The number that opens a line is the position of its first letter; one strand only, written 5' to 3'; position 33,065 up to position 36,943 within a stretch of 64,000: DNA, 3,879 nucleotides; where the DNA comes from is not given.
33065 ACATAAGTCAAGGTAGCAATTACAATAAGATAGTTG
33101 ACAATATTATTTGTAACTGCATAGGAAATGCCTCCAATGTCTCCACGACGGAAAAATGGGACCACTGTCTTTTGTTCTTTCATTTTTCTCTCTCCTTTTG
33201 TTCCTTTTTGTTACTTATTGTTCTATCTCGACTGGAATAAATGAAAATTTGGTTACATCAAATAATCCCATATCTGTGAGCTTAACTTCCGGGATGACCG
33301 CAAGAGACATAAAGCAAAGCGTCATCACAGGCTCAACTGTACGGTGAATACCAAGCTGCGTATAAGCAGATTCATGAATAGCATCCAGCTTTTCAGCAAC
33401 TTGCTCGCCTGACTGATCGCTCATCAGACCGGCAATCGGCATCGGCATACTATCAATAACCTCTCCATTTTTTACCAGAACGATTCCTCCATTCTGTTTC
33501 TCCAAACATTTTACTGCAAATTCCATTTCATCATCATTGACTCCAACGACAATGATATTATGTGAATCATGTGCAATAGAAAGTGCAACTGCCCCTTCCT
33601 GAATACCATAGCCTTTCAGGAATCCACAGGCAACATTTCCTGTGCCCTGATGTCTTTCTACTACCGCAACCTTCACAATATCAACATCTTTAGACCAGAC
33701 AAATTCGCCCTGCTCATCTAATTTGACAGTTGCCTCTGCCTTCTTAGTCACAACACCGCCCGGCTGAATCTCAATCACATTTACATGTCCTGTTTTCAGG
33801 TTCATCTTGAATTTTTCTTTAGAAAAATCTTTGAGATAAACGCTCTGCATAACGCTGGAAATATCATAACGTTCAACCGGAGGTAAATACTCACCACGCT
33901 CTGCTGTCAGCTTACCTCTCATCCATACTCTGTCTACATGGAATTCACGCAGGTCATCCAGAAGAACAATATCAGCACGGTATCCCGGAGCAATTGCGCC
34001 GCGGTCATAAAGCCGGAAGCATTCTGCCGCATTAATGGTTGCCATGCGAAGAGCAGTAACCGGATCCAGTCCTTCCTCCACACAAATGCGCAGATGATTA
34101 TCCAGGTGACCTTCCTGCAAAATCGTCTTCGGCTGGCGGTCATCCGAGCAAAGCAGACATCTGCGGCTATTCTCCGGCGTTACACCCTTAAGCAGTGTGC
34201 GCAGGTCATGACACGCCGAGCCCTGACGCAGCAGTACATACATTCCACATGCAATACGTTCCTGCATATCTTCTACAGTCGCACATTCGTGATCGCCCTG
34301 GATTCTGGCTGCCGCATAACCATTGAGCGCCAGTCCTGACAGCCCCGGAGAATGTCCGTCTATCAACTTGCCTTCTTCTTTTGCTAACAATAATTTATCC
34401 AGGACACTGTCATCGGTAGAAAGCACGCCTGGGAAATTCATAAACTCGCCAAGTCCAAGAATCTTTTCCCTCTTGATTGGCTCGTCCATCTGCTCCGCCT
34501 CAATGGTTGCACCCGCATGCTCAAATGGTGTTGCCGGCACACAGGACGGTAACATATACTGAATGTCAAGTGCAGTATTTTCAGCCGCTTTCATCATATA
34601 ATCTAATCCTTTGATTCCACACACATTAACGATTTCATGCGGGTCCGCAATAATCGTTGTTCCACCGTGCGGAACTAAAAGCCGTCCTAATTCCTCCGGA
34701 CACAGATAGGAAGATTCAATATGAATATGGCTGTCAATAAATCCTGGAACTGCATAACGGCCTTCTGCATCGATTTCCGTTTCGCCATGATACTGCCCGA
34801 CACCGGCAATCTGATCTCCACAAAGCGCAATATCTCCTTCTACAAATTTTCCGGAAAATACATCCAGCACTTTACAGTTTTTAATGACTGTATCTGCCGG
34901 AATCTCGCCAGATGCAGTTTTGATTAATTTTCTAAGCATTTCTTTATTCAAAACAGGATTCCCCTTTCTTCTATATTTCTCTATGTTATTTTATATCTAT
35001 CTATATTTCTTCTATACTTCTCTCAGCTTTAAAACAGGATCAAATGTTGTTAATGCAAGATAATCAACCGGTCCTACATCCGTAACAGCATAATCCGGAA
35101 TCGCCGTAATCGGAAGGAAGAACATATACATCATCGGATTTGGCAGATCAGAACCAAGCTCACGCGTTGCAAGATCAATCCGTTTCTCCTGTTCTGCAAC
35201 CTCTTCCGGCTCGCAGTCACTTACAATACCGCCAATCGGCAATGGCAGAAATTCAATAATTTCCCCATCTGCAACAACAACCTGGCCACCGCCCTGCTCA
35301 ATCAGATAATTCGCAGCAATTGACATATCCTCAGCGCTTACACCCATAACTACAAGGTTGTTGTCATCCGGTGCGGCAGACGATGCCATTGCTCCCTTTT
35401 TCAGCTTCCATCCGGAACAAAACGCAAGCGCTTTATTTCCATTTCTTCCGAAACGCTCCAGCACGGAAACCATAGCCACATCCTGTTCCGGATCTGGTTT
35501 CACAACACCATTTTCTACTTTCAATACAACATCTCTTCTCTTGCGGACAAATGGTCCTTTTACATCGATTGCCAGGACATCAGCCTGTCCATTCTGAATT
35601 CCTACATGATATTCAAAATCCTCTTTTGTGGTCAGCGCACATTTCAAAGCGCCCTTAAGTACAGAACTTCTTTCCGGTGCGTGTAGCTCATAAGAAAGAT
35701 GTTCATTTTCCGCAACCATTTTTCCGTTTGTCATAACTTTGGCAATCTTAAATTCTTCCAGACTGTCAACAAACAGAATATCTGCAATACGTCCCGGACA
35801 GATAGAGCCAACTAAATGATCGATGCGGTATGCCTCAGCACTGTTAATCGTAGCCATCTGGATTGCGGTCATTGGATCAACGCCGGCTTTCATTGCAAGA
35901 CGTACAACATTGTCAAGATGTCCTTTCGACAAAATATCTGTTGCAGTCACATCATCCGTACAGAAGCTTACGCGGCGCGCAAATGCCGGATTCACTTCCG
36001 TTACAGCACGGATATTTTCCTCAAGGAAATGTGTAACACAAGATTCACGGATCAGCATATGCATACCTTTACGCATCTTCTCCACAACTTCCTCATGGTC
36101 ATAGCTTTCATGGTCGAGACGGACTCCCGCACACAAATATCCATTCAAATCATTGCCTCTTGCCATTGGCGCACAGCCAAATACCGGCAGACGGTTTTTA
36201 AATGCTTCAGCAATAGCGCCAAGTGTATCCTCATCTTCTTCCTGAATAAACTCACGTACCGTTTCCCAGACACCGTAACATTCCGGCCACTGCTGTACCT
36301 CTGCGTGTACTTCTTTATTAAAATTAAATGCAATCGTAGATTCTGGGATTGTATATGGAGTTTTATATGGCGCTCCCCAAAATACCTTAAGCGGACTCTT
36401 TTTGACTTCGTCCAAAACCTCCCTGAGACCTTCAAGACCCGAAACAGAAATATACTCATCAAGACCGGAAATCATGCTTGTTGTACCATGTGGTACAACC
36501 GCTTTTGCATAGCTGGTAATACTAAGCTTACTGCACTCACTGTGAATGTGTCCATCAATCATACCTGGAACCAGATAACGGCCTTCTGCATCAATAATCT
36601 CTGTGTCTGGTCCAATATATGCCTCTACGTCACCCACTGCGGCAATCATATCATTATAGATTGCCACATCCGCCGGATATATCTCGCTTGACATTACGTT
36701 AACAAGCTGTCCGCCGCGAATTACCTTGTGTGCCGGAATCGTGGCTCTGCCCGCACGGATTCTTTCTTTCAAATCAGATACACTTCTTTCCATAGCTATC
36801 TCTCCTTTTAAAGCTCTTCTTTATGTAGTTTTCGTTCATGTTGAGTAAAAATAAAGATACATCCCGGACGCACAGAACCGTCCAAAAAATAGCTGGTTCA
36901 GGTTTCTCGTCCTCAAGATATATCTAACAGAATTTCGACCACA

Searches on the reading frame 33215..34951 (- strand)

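Call 7: search_protein_families(library=pfam, max_evalue=0.01, proteins=[window:33215-34951:-])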
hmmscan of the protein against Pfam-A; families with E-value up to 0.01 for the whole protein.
window:33215-34951:- (578 aa): 3 families
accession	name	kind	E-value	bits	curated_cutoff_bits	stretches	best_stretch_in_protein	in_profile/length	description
PF13382.11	Adenine_deam_C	-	2.9e-63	212.7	27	1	400-569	2-168/169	Adenine deaminase C-terminal domain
PF01979.26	Amidohydro_1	-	2.7e-36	125.9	25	1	67-348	2-344/345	Amidohydrolase family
PF07969.17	Amidohydro_3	-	2e-15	57.7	29.7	2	292-338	404-452/472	Amidohydrolase family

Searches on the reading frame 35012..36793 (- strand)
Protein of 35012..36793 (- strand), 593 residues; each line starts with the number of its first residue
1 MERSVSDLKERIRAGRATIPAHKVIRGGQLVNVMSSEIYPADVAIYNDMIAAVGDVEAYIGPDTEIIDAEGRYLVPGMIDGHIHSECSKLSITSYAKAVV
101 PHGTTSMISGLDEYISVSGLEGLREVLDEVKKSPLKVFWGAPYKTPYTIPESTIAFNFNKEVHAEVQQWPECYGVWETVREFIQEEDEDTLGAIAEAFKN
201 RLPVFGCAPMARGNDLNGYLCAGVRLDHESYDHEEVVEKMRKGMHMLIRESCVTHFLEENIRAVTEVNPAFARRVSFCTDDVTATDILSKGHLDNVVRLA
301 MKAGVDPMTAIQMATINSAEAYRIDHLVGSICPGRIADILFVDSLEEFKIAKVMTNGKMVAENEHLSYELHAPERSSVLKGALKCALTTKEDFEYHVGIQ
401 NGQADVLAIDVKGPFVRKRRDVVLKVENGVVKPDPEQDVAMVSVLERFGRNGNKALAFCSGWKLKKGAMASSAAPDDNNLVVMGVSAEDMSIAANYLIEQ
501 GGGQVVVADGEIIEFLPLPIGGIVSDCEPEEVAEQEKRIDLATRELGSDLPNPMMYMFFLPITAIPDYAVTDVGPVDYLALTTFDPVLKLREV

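Call 7: search_protein_families(library=pfam, max_evalue=0.01, proteins=[window:35012-36793:-])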
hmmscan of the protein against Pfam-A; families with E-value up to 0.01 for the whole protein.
window:35012-36793:- (593 aa): 3 families
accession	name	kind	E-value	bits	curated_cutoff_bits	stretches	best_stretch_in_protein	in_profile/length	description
PF13382.11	Adenine_deam_C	-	5.3e-53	179.3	27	1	416-578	3-165/169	Adenine deaminase C-terminal domain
PF01979.26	Amidohydro_1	-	1.1e-25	91.1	25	1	73-360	1-345/345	Amidohydrolase family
PF07969.17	Amidohydro_3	-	3.4e-10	40.4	29.7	1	65-85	1-23/472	Amidohydrolase family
